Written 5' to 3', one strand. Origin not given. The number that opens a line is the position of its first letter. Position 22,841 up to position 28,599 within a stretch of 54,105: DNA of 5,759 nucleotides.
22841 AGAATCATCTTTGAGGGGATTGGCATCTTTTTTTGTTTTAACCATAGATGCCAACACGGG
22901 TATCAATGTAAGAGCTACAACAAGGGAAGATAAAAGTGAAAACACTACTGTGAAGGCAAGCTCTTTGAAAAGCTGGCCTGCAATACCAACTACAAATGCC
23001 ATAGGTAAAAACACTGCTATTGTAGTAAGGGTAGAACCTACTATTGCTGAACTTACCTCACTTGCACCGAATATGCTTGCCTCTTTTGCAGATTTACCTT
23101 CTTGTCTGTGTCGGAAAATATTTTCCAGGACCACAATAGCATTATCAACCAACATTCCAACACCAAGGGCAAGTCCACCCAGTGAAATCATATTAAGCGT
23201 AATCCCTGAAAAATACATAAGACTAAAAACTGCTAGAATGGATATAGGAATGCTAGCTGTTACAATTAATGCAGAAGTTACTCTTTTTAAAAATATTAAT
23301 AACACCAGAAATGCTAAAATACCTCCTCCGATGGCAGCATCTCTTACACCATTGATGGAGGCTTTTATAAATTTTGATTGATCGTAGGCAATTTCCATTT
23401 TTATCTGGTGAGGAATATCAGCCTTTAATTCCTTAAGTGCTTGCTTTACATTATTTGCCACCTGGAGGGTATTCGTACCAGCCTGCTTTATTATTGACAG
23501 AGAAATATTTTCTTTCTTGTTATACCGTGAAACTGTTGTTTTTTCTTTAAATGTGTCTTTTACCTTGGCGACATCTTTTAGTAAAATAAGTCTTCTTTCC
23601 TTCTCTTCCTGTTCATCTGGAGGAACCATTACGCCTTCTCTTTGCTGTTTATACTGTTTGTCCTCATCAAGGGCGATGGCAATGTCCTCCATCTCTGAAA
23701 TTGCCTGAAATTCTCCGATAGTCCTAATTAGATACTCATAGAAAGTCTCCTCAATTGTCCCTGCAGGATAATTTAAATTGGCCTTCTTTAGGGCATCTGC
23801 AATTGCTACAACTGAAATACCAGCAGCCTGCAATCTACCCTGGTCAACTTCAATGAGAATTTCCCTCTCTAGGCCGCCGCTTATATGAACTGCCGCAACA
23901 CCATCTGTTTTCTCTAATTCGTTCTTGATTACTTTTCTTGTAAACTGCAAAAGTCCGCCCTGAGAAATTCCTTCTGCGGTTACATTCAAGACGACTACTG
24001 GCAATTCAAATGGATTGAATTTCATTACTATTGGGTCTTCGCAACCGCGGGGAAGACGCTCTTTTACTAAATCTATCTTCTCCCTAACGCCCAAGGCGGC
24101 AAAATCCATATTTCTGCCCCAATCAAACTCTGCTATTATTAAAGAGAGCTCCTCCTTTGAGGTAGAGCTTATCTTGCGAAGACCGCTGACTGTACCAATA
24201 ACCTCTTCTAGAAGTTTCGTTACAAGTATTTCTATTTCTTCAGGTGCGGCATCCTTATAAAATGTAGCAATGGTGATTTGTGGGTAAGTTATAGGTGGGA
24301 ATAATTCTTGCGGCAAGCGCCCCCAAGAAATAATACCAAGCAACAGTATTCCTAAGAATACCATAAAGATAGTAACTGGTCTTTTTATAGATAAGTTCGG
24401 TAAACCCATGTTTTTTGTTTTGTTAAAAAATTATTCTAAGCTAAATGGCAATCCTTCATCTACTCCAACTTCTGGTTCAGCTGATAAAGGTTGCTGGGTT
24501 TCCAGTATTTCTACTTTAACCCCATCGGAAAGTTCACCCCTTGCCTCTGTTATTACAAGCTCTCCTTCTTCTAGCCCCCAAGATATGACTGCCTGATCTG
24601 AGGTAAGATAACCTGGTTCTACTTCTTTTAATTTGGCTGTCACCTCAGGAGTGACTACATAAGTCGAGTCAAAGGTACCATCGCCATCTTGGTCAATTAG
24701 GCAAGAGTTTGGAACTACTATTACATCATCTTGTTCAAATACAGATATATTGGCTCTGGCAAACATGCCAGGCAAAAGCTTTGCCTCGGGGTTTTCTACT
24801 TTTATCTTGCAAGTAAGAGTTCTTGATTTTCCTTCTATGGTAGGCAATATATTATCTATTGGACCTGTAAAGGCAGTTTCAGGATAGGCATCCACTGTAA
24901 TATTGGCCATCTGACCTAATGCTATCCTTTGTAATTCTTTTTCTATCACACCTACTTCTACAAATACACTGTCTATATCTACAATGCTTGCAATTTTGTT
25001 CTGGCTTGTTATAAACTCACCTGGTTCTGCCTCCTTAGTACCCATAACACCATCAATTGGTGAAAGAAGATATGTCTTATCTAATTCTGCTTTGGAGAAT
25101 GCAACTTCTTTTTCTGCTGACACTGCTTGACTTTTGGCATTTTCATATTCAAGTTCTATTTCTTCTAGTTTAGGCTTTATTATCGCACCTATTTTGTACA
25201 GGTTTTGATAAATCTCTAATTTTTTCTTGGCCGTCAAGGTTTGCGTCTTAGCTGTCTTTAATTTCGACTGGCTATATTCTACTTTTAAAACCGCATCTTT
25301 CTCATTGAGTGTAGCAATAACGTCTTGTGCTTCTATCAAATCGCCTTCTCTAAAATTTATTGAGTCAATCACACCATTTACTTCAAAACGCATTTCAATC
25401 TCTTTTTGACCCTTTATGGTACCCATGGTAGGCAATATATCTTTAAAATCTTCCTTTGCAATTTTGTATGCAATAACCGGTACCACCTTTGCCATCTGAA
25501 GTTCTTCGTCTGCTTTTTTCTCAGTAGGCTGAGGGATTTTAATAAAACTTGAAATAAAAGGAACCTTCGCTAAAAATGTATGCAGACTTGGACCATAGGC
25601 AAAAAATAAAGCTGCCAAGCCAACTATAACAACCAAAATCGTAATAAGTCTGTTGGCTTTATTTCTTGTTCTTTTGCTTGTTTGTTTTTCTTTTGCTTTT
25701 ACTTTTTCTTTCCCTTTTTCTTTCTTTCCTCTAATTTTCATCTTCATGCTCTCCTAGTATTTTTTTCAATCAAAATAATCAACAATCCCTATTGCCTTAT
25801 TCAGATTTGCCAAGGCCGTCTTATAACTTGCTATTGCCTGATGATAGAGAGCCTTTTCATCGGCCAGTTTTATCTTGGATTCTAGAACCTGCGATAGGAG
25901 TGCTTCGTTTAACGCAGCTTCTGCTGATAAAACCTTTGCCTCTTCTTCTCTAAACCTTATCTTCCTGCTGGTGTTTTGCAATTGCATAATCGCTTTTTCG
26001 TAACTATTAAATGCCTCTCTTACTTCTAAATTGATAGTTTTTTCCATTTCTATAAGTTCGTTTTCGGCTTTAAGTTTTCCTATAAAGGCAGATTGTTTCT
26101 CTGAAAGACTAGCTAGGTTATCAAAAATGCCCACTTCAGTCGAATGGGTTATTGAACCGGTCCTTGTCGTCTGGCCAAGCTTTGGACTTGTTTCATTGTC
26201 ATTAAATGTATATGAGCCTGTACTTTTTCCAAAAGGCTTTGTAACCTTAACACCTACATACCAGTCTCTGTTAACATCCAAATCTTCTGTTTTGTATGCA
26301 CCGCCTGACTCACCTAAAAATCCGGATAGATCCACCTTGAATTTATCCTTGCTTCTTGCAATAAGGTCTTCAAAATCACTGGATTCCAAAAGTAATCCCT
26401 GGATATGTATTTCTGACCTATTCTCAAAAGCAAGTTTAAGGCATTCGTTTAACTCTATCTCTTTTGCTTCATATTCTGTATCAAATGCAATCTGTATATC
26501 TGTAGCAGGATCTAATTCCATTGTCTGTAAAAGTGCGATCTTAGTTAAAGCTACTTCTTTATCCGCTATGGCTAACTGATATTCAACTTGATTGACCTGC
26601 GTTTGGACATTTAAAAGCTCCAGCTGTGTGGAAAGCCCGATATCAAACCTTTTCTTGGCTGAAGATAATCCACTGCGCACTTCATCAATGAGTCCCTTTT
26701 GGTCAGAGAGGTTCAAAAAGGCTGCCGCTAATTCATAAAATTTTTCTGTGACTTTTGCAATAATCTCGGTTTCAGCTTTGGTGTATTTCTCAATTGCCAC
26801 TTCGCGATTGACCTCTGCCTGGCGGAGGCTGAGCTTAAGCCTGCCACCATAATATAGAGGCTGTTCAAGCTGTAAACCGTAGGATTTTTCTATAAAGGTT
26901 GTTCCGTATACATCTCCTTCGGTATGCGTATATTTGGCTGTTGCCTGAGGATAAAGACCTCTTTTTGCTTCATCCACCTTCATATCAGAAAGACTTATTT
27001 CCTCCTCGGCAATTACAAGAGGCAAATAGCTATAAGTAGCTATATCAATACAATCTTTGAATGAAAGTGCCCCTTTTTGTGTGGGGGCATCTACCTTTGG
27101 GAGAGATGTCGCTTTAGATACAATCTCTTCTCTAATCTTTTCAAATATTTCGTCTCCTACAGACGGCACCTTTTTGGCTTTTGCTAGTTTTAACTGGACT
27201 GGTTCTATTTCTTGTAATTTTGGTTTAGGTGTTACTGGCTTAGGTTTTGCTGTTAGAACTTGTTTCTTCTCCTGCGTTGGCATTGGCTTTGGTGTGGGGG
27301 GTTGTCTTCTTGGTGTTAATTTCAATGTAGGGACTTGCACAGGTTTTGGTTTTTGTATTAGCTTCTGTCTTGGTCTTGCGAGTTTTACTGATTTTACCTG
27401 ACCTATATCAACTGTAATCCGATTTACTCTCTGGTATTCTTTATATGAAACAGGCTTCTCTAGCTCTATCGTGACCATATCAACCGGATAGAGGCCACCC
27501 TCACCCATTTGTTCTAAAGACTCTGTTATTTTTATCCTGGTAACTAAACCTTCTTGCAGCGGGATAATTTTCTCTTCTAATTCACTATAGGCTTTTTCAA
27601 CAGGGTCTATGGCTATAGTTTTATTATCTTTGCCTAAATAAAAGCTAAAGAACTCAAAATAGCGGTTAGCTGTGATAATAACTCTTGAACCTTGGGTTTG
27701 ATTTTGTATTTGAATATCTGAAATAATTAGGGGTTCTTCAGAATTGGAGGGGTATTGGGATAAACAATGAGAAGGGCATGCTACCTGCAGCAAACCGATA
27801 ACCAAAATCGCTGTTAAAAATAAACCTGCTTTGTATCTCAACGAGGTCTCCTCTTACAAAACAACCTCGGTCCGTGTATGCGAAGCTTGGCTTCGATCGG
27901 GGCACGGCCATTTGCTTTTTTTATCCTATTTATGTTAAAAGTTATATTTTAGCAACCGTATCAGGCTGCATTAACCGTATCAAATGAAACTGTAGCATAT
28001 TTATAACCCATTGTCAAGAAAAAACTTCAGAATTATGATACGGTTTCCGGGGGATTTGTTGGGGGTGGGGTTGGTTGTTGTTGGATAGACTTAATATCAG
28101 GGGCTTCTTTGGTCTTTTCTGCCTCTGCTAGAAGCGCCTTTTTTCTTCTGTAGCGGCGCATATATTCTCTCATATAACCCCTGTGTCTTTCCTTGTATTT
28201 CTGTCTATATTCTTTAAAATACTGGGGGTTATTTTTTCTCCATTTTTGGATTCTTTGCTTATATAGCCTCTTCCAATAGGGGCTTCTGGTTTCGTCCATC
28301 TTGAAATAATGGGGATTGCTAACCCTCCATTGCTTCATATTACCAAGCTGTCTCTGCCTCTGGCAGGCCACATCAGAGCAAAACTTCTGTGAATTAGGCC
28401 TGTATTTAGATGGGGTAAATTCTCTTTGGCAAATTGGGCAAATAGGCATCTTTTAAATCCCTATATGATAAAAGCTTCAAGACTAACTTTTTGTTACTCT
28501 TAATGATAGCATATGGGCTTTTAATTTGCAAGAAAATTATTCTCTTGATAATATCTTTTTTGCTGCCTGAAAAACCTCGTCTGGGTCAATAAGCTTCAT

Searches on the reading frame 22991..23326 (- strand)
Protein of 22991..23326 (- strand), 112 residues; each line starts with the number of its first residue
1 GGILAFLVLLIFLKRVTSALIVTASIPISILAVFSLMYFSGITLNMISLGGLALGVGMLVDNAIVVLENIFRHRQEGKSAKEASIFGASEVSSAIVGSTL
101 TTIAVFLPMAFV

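Call 86: search_solved_structures(query=window:22991-23326:-, max_evalue=0.001, show_alignments=3)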
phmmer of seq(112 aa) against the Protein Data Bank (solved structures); distinct sequences matched with E-value up to 0.001: 80 (the best 60 are shown).
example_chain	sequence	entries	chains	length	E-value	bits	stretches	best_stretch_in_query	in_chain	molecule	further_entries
5lq3_A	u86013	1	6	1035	1.3e-22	83.3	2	3-112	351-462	CmeB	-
5t0o_A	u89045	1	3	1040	1.3e-22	83.3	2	3-112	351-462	CmeB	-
7wlv_A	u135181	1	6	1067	1.2e-21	80.2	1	4-112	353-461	Efflux pump membrane transporter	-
8gjj_B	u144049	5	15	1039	2e-21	79.5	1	4-112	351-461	Efflux pump membrane transporter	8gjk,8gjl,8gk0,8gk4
7cz9_A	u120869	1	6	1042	5.5e-21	78.1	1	3-112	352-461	Efflux pump membrane transporter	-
8zxs_A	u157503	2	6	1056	5.7e-21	78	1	3-112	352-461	Efflux pump membrane transporter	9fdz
8yr0_A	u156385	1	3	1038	1.6e-20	76.6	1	4-112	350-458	Cation/multidrug efflux pump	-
8f3e_A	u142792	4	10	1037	8.5e-20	74.3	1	4-111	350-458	Efflux pump membrane transporter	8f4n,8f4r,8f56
6ows_A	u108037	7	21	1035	8.3e-19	71.1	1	3-111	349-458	Efflux pump membrane transporter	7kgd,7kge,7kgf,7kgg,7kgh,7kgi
7b8p_A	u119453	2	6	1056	8.6e-19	71.1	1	3-111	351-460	Efflux pump membrane transporter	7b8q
3w9i_A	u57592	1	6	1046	1.5e-18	70.3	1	3-111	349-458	Multidrug resistance protein MexB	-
2v50_A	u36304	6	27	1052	1.5e-18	70.3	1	3-111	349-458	MULTIDRUG RESISTANCE PROTEIN MEXB | Efflux pump membrane transporter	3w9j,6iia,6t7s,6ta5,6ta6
21fo_A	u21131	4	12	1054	1.5e-18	70.3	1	3-111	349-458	Multidrug resistance protein MexB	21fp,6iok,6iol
22xk_B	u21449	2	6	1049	1.8e-18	70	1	3-111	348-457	MexBYB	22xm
9j3d_J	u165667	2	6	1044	2.1e-18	69.8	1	3-112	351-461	Efflux pump membrane transporter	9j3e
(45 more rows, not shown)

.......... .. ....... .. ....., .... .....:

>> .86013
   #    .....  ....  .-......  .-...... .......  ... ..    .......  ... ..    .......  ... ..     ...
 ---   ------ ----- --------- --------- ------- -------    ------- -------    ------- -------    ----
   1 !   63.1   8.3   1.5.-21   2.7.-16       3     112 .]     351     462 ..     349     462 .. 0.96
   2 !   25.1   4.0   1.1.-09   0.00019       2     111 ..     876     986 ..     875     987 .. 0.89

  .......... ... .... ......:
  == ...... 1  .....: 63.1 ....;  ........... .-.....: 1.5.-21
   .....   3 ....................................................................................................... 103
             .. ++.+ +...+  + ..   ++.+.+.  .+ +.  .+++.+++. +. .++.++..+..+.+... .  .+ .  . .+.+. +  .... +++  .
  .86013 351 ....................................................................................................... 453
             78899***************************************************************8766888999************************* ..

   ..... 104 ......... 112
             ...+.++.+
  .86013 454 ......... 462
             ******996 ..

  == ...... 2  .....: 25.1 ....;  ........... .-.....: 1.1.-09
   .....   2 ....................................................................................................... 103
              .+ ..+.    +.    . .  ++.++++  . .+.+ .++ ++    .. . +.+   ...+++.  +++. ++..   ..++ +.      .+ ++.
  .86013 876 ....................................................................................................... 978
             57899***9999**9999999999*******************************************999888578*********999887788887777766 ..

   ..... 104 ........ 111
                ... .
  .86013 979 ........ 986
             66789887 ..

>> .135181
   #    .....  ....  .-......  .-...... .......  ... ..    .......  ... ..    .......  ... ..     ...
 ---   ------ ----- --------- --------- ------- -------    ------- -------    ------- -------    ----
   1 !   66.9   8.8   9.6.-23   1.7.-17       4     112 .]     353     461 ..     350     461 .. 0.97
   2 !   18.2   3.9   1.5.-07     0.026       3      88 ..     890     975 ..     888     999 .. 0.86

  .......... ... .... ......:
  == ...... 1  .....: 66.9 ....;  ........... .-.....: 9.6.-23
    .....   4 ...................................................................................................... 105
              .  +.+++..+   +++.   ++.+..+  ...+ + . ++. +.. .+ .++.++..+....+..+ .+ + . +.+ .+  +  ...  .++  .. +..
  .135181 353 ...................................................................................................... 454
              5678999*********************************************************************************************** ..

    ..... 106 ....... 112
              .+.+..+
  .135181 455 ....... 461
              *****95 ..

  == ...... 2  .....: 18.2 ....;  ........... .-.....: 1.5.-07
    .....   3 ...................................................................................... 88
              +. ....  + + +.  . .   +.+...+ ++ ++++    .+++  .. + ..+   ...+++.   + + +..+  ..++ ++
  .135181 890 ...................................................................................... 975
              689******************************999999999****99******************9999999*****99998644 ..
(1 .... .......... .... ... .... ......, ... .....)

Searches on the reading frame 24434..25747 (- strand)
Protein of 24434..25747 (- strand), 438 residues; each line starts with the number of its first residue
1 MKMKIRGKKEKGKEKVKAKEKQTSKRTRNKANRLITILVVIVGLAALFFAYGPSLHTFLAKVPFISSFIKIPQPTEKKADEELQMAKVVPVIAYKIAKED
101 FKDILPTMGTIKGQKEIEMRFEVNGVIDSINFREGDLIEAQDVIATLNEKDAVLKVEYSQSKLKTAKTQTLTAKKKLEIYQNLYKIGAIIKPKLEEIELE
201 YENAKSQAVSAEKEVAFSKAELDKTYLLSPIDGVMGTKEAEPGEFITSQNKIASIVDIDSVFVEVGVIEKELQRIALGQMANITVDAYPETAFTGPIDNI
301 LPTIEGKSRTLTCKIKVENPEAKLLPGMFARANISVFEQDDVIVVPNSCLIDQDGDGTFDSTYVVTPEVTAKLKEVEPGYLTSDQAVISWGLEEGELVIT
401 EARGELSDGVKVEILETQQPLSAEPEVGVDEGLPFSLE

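Call 6: search_protein_families(library=pfam, proteins=[window:24434-25747:-], max_evalue=0.1)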
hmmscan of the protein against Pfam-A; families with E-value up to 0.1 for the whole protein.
window:24434-25747:- (438 aa): 4 families
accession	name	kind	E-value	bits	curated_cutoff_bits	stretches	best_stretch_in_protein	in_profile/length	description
PF16576.10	HlyD_D23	-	6.2e-31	107.8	30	1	222-330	106-214/214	Barrel-sandwich domain of CusB or HlyD membrane-fusion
PF13437.12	HlyD_3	-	7.7e-21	75.3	22.2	2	227-327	2-106/106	HlyD family secretion protein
PF02321.23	OEP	-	0.00037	20.8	22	1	152-223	112-183/187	Outer membrane efflux protein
PF00529.27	CusB_dom_1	-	0.074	13.8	26.5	0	42-317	4-50/89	Cation efflux system protein CusB domain 1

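Call 69: search_protein_families(library=ncbifam, proteins=[window:24434-25747:-], max_evalue=0.01)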
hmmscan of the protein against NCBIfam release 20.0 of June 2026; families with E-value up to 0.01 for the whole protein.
window:24434-25747:- (438 aa): 25 families
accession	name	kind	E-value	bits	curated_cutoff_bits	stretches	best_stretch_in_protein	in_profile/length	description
TIGR01730.1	RND_mfp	subfamily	2.3e-63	214.1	94.9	1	93-414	3-321/322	efflux RND transporter periplasmic adaptor subunit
TIGR00999.1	8a0102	subfamily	4.9e-33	114.4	319.3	1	135-401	1-265/271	CzcB/NccB family metal efflux transporter periplasmic adaptor subunit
NF008589.1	PRK11556.1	equivalog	8.5e-32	110.5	391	1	33-418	7-391/392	MdtA/MuxA family multidrug efflux RND transporter periplasmic adaptor subunit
NF033138.2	RND-peri-MexC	equivalog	2.3e-18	66.5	625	2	80-264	29-213/375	MexC family multidrug efflux RND transporter periplasmic adaptor subunit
NF007303.0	PRK09783.1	subfamily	4.7e-18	64.8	390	1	227-400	217-386/414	copper/silver efflux system membrane fusion protein CusB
NF007132.1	PRK09578.1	equivalog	6.5e-18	64.7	512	2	76-234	27-183/396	MexX/AxyX family multidrug efflux RND transporter periplasmic adaptor subunit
TIGR00998.1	8a0101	subfamily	3.9e-17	62.2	390.8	1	204-301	184-282/334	EmrA/EmrK family multidrug efflux transporter periplasmic adaptor subunit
NF002939.0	PRK03598.1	equivalog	9e-17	61.2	393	2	161-306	146-286/332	secretion protein HlyD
NF008606.0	PRK11578.1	equivalog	1.6e-16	60.4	342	1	94-401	39-363/371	macrolide transporter subunit MacA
NF000272.2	OqxA_adapt_sub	exception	3.1e-15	56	835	1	109-402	60-366/391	multidrug efflux RND transporter periplasmic adaptor subunit OqxA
NF011604.1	PRK15030.1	equivalog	4.7e-15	55.5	765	1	59-416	10-377/397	multidrug efflux RND transporter periplasmic adaptor subunit AcrA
NF007362.0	PRK09859.1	equivalog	6.8e-15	55.1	738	1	114-419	59-376/385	multidrug transporter subunit MdtE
TIGR02971.1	heterocyst_DevB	subfamily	7.2e-13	48.6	129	1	197-305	177-283/327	ABC exporter membrane fusion protein, DevB family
NF045680.1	DiMtlExpIhpB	equivalog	8.8e-13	47.9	450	1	225-399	138-307/326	divalent metal ion exporter adaptor subunit IhpB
NF033834.1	RND_adapt_MexA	exception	1e-12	47.8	750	1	112-414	59-360/373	multidrug efflux RND transporter periplasmic adaptor subunit MexA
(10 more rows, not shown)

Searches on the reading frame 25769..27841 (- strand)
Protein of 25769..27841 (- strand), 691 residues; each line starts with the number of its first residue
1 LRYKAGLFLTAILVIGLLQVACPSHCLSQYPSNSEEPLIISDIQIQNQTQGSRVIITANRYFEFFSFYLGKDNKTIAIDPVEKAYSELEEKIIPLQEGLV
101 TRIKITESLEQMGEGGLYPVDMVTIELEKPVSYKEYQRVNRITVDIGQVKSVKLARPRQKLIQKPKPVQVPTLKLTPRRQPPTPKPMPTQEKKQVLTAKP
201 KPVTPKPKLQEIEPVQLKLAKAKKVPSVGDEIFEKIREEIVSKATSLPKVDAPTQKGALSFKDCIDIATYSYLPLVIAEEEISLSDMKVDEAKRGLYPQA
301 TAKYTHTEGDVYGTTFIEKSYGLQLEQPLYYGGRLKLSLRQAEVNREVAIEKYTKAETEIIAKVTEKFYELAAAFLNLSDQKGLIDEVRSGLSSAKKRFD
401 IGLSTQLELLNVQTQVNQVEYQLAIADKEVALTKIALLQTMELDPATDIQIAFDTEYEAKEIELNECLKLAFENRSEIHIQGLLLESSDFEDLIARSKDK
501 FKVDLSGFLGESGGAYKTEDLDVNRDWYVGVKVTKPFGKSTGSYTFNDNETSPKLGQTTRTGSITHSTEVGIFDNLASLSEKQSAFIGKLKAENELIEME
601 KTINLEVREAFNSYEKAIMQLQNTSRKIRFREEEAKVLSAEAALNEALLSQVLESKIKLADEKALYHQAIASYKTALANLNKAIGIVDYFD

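Call 6: search_protein_families(library=pfam, proteins=[window:25769-27841:-], max_evalue=0.1)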
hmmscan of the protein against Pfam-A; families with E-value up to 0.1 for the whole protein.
window:25769-27841:- (691 aa): 1 family
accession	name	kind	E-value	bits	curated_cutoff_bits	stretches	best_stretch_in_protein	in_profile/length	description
PF02321.23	OEP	-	2.2e-34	119.3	22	3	275-441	15-186/187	Outer membrane efflux protein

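Call 69: search_protein_families(library=ncbifam, proteins=[window:25769-27841:-], max_evalue=0.01)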
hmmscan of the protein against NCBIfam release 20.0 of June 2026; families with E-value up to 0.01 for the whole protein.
window:25769-27841:- (691 aa): 5 families
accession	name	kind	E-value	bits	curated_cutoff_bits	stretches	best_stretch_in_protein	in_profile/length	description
TIGR01844.1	type_I_sec_TolC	subfamily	5.7e-17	61.8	225.15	1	260-443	4-195/414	TolC family outer membrane protein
TIGR01845.1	outer_NodT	subfamily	7.7e-11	41.5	210.05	1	320-439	336-455/460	efflux transporter outer membrane subunit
NF007002.0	PRK09465.1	equivalog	1.9e-06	26.7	495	1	312-426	294-408/460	outer membrane channel protein TolC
NF033143.1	efflux_OM_AdeK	equivalog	0.00056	18.8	900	1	278-428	290-445/480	multidrug efflux RND transporter AdeIJK outer membrane channel subunit AdeK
TIGR02677.1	TIGR02677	hypoth_equivalog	0.0023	16.7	165.85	1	565-633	143-212/494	TIGR02677 family protein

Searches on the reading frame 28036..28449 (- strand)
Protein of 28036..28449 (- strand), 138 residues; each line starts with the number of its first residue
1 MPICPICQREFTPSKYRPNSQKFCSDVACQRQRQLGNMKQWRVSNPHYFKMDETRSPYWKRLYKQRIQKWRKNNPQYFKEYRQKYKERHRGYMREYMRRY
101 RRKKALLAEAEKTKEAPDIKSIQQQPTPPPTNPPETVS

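Call 6: search_protein_families(library=pfam, proteins=[window:28036-28449:-], max_evalue=0.1)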
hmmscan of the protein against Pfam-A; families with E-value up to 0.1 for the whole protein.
window:28036-28449:- (138 aa): 1 family
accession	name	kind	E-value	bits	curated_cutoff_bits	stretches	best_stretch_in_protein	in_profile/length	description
PF15750.11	UBZ_FAAP20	-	0.084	13.1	25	0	4-13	4-13/35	Ubiquitin-binding zinc-finger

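Call 69: search_protein_families(library=ncbifam, proteins=[window:28036-28449:-], max_evalue=0.01)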
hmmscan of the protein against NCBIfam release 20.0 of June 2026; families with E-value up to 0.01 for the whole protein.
window:28036-28449:- (138 aa): 0 families
